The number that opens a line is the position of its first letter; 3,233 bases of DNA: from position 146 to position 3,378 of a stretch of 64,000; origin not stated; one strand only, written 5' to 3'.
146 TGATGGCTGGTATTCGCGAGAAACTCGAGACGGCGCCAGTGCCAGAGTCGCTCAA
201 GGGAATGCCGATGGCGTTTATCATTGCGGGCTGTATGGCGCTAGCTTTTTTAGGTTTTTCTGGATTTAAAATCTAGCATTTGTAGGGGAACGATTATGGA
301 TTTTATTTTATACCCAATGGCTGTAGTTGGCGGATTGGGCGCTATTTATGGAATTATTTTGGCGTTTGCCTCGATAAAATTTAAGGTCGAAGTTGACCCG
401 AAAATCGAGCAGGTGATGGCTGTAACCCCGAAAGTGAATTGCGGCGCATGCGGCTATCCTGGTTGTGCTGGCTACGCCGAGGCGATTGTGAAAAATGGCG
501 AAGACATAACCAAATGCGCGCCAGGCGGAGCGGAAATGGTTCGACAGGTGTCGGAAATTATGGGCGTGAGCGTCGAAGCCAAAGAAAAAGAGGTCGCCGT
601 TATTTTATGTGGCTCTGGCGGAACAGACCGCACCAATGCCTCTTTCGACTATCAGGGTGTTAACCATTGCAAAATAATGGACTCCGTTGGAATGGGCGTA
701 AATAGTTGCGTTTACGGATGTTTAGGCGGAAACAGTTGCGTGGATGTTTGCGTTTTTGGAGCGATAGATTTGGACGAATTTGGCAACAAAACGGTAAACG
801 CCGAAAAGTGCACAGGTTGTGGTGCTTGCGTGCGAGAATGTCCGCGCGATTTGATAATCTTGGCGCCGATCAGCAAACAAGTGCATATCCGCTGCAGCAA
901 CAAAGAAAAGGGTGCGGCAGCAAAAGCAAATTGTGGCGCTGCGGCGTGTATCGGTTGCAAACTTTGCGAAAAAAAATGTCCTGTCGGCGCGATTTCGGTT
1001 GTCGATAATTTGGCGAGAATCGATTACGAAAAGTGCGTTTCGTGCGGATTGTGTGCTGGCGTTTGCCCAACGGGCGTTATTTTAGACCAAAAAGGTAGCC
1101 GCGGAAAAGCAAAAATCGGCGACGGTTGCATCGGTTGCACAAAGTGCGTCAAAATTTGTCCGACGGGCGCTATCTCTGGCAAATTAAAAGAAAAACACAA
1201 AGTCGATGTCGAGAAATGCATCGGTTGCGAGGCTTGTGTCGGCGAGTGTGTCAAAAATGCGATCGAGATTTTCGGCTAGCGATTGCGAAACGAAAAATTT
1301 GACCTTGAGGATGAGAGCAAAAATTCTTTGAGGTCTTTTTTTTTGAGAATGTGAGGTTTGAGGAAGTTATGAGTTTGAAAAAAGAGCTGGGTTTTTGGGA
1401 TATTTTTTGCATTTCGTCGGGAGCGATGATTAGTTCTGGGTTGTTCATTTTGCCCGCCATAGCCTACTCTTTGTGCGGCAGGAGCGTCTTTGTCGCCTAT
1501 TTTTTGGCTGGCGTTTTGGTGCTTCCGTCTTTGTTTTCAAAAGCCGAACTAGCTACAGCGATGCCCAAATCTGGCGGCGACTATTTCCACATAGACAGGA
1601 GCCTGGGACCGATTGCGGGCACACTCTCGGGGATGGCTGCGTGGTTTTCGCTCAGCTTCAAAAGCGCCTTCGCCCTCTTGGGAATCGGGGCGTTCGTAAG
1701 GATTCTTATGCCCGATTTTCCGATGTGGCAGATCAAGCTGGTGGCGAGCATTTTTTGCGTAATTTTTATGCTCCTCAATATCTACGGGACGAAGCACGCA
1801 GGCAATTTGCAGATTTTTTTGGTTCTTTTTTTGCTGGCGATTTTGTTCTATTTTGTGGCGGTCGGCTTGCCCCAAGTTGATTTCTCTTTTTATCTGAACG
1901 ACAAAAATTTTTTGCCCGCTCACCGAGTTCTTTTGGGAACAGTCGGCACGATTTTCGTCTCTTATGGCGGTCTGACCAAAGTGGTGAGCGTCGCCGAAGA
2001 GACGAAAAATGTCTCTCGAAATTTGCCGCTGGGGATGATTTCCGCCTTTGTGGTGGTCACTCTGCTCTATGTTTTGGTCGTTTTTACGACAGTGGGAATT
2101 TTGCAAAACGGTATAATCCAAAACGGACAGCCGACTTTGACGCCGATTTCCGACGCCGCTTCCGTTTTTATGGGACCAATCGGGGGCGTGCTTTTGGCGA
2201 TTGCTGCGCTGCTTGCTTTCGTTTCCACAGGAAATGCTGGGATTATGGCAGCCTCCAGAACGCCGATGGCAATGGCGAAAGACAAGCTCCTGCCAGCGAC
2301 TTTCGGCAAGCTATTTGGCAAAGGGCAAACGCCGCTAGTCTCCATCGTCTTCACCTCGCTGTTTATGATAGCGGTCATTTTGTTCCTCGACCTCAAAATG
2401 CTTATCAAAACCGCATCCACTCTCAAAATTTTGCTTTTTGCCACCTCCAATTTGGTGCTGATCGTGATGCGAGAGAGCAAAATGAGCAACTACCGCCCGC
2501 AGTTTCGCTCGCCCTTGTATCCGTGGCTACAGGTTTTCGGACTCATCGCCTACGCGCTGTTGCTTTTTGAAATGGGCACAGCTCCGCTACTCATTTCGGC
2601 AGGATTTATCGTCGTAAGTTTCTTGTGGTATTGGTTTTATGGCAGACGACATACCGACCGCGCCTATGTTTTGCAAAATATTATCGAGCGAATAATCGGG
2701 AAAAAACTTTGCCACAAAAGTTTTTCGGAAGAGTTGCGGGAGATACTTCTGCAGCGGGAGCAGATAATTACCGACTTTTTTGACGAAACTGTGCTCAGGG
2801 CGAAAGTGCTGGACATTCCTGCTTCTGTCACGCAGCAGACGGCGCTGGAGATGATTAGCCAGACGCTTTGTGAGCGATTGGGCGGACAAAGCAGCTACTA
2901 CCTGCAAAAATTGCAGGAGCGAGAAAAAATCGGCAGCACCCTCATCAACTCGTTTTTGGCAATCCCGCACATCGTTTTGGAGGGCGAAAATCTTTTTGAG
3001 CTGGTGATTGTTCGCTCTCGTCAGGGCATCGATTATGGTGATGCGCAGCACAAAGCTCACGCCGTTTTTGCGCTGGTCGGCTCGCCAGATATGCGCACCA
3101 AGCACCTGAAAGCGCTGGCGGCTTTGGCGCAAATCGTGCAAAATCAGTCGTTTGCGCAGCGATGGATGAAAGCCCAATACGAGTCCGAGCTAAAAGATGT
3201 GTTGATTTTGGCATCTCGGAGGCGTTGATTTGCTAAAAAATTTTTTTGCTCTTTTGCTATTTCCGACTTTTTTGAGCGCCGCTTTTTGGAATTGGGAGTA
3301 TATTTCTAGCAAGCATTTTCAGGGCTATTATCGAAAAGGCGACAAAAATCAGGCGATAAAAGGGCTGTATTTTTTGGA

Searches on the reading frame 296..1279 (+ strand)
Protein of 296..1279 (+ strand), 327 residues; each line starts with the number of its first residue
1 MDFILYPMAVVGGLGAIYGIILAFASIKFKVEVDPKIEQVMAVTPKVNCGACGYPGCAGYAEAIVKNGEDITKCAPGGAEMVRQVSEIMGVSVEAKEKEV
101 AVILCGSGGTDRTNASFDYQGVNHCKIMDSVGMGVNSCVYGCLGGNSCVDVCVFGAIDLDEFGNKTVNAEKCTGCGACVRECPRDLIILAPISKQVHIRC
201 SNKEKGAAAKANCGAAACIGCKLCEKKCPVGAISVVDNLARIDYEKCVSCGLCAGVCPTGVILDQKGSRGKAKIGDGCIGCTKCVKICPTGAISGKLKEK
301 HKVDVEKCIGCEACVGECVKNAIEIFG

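Call 62: search_protein_families(library=pfam, proteins=[window:296-1279:+], max_evalue=0.001)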
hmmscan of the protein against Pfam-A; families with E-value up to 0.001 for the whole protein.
window:296-1279:+ (327 aa): 15 families
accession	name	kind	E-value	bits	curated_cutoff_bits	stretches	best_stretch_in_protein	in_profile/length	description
PF00037.32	Fer4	-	2.3e-29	100.4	21.1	5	241-262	2-23/24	4Fe-4S binding domain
PF12838.12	Fer4_7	-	5.2e-23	81.7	27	3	218-261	2-52/52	4Fe-4S dicluster domain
PF13187.11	Fer4_9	-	1.8e-22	79.5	27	3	217-262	1-52/52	4Fe-4S dicluster domain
PF14697.11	Fer4_21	-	2e-21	76.3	35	3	276-324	6-58/59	4Fe-4S dicluster domain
PF12837.12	Fer4_6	-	3.4e-21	74.5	25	3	240-262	2-24/24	4Fe-4S binding domain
PF13237.11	Fer4_10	-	1.1e-20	73.7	25.5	4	241-289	3-53/53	4Fe-4S dicluster domain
PF12797.12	Fer4_2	-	2.7e-16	58.7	24.5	2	166-183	4-21/22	4Fe-4S binding domain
PF13484.11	Fer4_16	-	5e-15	56.5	30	2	278-298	2-21/66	4Fe-4S double cluster binding domain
PF25160.1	LdpA_Fe-S-bd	-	4.5e-13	49.2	27.6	2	147-188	8-44/49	LdpA Fe-S cluster-binding domain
PF04060.18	FeS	-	1e-11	44.8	23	1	45-76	2-33/33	Putative Fe-S cluster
PF12800.12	Fer4_4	-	2.4e-11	43.3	24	0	170-184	2-16/17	4Fe-4S binding domain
PF13534.11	Fer4_17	-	9.9e-11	42.5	22.2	1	171-231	1-59/61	4Fe-4S dicluster domain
PF12798.12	Fer4_3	-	2.3e-08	34.7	27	0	278-292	1-15/15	4Fe-4S binding domain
PF13183.11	Fer4_8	-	9.2e-08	33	27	1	169-231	2-67/68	4Fe-4S dicluster domain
PF13459.11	Fer4_15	-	4.8e-05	24.4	22.4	0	241-267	2-28/66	4Fe-4S single cluster domain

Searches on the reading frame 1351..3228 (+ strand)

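Call 62: search_protein_families(library=pfam, proteins=[window:1351-3228:+], max_evalue=0.001)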
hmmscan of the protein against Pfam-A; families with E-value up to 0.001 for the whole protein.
window:1351-3228:+ (625 aa): 3 families
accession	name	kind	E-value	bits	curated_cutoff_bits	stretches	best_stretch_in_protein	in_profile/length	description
PF13520.12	AA_permease_2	-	4.7e-43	148.1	27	1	13-428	1-420/427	Amino acid permease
PF00324.27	AA_permease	-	3.7e-42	145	24.6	1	18-415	2-427/470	Amino acid permease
PF00359.27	PTS_EIIA_2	-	2.2e-20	73.6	27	1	494-618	16-141/144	Phosphoenolpyruvate-dependent sugar phosphotransferase system, EIIA 2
